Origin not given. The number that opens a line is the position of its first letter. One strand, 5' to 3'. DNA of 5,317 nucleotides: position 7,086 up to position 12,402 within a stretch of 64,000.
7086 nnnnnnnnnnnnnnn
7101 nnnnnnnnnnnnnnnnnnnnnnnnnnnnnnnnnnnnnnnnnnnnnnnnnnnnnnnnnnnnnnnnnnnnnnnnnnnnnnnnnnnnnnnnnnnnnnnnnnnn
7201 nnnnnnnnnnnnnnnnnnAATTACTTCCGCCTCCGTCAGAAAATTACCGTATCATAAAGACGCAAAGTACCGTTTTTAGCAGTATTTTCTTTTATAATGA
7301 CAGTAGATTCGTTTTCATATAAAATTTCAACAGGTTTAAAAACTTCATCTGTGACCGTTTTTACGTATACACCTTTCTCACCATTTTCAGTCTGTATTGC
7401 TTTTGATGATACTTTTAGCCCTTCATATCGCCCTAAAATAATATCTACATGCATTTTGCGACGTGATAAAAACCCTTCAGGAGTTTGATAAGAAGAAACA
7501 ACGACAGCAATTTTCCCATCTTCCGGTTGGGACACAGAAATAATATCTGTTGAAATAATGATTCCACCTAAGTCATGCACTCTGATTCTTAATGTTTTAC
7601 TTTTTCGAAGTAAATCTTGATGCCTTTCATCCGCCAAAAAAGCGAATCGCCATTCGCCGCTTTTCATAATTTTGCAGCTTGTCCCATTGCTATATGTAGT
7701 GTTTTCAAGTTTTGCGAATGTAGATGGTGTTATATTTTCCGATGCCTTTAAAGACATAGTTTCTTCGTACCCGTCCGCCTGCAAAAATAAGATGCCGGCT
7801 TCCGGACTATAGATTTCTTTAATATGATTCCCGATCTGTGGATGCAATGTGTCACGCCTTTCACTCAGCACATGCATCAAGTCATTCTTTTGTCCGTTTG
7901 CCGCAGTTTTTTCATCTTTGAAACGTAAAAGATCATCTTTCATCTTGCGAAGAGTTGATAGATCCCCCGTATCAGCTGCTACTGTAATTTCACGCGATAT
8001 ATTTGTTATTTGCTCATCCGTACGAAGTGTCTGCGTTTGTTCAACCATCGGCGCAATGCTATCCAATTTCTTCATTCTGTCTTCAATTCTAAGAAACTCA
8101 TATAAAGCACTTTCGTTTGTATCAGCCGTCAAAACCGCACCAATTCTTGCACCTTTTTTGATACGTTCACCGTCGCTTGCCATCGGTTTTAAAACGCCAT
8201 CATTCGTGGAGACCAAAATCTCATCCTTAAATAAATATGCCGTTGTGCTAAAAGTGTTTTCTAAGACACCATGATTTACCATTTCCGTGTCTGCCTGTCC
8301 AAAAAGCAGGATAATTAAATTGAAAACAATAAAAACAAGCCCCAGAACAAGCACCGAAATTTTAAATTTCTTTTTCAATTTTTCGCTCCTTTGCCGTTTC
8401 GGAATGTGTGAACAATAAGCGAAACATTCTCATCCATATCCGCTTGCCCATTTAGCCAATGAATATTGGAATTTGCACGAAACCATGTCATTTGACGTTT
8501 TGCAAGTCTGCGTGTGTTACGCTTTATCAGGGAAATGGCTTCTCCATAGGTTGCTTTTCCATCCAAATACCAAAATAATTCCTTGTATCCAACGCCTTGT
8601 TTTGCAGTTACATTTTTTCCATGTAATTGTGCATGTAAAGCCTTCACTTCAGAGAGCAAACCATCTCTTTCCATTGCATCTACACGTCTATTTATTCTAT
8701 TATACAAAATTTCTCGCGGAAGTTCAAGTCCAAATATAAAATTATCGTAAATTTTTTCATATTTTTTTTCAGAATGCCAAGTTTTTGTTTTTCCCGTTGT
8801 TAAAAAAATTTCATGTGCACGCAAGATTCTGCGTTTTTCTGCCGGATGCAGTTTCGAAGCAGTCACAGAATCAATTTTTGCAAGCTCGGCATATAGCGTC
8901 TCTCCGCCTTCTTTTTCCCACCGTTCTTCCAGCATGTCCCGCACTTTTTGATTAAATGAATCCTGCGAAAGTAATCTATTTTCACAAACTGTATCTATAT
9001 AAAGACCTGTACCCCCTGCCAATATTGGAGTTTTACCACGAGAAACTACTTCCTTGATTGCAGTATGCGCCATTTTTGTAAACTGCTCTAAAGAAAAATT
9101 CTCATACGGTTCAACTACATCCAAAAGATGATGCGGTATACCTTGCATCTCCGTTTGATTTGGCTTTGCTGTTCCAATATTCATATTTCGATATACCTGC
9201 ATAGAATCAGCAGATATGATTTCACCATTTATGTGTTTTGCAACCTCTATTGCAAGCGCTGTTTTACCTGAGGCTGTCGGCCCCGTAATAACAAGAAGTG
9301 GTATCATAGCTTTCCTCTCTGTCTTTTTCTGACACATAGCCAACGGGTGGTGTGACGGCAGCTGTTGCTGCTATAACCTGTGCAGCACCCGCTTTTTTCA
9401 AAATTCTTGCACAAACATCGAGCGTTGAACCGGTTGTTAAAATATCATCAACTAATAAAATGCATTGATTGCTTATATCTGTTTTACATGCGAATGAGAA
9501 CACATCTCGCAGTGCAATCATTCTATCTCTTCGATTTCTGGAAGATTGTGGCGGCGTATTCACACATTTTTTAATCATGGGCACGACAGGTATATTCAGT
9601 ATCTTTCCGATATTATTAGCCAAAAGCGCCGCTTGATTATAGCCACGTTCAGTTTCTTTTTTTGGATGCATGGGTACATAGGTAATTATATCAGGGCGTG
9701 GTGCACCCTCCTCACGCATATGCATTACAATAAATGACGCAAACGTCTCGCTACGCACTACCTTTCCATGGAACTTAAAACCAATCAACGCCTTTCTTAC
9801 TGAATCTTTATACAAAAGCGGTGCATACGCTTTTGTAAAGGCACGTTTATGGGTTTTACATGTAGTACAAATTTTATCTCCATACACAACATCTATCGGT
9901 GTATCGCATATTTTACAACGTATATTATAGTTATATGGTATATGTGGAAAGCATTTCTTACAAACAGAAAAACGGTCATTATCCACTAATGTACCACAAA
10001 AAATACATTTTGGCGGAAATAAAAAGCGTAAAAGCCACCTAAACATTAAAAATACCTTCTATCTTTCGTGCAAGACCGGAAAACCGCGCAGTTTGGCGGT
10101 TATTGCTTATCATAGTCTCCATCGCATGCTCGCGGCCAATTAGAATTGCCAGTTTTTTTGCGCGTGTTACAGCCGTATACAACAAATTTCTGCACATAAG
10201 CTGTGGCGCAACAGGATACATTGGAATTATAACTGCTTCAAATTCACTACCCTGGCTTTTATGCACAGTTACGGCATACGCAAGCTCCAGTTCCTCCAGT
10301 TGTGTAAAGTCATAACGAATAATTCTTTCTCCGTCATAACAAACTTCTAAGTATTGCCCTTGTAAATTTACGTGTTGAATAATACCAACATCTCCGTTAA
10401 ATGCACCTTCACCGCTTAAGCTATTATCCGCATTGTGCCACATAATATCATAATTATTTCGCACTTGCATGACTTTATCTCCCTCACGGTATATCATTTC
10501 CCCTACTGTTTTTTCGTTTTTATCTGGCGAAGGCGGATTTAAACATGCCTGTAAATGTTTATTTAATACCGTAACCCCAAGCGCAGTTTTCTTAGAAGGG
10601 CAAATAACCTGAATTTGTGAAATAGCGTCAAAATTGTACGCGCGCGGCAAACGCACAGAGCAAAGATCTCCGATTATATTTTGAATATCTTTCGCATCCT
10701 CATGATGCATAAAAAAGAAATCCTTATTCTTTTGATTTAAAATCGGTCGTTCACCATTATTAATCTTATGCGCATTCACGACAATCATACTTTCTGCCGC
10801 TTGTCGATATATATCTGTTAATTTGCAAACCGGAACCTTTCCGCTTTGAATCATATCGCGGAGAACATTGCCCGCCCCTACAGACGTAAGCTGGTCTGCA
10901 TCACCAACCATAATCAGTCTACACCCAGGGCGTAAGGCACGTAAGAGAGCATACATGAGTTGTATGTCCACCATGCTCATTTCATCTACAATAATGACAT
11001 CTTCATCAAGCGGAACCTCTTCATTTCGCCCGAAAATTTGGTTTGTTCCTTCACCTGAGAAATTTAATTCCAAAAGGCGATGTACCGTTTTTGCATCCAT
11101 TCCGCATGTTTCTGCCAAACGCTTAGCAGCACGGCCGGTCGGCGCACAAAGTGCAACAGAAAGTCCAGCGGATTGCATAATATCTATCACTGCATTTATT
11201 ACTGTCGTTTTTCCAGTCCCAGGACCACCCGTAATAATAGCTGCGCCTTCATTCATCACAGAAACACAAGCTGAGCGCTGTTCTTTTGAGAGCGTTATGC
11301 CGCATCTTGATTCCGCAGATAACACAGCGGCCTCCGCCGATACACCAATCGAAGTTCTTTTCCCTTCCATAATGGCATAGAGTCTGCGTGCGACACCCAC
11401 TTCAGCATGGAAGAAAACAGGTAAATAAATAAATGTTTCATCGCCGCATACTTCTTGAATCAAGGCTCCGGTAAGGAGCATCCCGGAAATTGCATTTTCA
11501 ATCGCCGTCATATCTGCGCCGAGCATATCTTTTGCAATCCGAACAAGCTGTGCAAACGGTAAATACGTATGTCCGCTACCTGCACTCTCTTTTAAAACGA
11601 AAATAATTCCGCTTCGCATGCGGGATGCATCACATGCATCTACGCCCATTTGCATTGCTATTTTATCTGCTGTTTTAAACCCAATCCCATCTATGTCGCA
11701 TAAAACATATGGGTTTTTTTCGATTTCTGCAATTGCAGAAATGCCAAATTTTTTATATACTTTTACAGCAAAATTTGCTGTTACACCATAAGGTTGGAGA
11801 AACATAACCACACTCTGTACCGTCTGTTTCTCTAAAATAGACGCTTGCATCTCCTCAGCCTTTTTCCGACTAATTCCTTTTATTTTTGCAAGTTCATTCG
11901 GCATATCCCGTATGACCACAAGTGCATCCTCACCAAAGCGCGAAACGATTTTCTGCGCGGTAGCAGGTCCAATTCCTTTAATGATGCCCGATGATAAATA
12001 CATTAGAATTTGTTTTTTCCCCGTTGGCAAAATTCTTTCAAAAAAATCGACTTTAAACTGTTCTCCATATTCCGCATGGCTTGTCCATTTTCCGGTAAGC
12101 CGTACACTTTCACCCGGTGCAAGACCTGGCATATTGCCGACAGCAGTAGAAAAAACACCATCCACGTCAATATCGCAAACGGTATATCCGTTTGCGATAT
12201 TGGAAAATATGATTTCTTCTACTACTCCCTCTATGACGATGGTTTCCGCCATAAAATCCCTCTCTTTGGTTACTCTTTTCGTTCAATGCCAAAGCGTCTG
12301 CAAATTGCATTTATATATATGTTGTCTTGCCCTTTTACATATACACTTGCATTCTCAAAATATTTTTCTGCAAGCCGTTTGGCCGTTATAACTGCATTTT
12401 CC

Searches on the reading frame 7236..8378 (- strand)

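Call 31: search_protein_families(library=pfam, proteins=[window:7236-8378:-], max_evalue=0.00001)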
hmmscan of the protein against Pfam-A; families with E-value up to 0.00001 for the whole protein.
window:7236-8378:- (380 aa): 1 family
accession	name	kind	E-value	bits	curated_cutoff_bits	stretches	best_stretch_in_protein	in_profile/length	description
PF12700.13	HlyD_2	-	1.4e-48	166.1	25.1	1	2-380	10-405/416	HlyD family secretion protein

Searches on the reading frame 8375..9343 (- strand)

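Call 31: search_protein_families(library=pfam, proteins=[window:8375-9343:-], max_evalue=0.00001)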
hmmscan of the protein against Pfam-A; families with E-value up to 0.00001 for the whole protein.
window:8375-9343:- (322 aa): 2 families
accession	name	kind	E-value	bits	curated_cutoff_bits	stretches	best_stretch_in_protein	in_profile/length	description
PF01715.23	IPPT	-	1.5e-83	280.6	23.6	1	49-290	1-242/243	IPP transferase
PF01745.22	IPT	-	4.1e-10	39.9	20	1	17-75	4-62/233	Isopentenyl transferase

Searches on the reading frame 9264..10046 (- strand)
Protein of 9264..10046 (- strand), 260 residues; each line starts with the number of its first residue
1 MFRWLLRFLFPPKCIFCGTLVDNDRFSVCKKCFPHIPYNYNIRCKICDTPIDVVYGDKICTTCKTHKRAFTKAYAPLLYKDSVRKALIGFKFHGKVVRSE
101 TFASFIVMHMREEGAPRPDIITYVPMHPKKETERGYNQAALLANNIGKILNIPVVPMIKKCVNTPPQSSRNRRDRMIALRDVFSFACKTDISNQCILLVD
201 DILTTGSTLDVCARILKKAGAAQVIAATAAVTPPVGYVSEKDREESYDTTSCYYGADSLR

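Call 43: search_protein_families(library=pfam, proteins=[window:9264-10046:-], max_evalue=0.01)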
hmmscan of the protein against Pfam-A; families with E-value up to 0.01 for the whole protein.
window:9264-10046:- (260 aa): 2 families
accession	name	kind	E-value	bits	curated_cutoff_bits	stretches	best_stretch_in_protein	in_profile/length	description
PF00156.33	Pribosyltran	-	4.5e-09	36.3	26.3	1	142-230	43-124/158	Phosphoribosyl transferase domain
PF18912.6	DZR_2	-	1.5e-08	34.8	27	1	5-63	1-55/56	Double zinc ribbon domain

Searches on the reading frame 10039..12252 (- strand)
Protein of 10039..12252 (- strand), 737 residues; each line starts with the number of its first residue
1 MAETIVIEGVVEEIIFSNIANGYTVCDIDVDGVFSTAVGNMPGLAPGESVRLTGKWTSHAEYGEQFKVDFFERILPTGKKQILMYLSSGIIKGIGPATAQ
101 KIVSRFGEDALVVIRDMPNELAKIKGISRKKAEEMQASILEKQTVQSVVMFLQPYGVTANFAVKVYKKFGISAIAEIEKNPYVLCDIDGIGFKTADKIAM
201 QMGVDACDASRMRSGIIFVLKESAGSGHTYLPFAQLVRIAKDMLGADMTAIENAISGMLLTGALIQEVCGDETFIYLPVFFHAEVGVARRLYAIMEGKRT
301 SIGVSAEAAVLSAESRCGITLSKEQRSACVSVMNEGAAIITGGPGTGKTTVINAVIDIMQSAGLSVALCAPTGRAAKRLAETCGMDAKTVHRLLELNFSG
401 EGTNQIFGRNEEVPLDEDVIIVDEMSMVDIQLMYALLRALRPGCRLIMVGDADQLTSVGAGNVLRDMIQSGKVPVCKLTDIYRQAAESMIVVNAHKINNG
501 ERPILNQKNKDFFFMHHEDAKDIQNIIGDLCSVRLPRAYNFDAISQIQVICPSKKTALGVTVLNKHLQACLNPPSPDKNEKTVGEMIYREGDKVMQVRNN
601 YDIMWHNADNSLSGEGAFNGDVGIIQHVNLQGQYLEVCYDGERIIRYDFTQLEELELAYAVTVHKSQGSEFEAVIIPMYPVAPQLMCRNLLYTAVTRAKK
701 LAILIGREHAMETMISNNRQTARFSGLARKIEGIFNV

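Call 31: search_protein_families(library=pfam, proteins=[window:10039-12252:-], max_evalue=0.00001)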
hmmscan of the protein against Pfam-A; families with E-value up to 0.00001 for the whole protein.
window:10039-12252:- (737 aa): 11 families
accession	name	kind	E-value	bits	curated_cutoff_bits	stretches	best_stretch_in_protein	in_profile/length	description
PF13604.12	AAA_30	-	1.7e-44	152.3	27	1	320-503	1-174/191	AAA domain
PF13245.12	AAA_19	-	3.5e-41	140.9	25.1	1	325-459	1-133/134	AAA domain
PF14490.11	HHH_RecD2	-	1.2e-36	124.9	27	1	141-230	1-92/92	ATP-dependent RecD2 DNA helicase HHH domain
PF23139.1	OB_YrrC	-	7.7e-23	80.7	27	1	6-76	3-76/76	ATP-dependent DNA helicase YrrC, OB-fold domain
PF18335.7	SH3_13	-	1e-20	73.7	41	1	563-638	1-64/65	ATP-dependent RecD-like DNA helicase SH3 domain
PF13538.12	UvrD_C_2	-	6.1e-18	64.9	27.4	1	657-705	1-52/52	UvrD-like helicase C-terminal domain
PF14520.12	HHH_5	-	5.7e-12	46.4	27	1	91-135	7-51/57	Helix-hairpin-helix domain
PF01443.25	Viral_helicase1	-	1.2e-09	38.8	21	0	648-703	166-225/228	Viral superfamily 1 RNA helicase core domain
PF13086.12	AAA_11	-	1e-08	35.7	27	0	321-380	2-69/257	AAA domain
PF00633.29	HHH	-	1.4e-07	31.5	24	0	119-133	11-25/30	Helix-hairpin-helix motif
PF05970.20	PIF1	-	4.1e-06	27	25.9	0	321-441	2-127/223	PIF1-like helicase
